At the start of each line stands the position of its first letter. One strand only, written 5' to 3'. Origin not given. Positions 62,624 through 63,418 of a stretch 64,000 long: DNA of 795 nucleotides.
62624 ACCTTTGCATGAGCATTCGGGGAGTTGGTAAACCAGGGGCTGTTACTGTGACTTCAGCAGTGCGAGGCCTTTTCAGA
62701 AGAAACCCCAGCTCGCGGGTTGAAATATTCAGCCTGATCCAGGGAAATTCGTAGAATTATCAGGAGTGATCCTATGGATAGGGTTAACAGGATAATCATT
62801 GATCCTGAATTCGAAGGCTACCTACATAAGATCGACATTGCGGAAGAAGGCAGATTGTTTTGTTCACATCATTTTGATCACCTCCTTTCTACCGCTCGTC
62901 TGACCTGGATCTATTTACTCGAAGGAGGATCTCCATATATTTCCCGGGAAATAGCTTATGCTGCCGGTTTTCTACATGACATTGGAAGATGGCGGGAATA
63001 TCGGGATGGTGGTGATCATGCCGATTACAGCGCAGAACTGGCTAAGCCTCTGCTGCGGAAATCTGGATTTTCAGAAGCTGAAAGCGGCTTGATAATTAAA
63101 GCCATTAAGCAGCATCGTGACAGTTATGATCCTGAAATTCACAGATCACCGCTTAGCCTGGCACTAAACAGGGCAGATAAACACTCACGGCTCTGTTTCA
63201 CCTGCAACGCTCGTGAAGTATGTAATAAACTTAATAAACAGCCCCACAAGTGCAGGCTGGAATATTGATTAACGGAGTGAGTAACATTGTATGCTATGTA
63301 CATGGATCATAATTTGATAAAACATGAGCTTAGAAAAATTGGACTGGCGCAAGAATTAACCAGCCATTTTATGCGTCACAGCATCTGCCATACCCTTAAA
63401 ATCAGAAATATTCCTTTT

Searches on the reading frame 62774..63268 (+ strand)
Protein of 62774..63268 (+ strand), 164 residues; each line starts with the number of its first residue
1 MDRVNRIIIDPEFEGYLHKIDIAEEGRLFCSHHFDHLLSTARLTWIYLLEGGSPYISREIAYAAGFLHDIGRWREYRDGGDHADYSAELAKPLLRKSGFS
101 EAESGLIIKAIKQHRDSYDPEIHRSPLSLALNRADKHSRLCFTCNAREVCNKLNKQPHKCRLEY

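Call 63: find_encoding_contigs(protein=window:62774-63268:+, flank=10000, max_places=2)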
Protein window:62774-63268:+ (164 aa): no gene with exactly this product is on record in the collection.
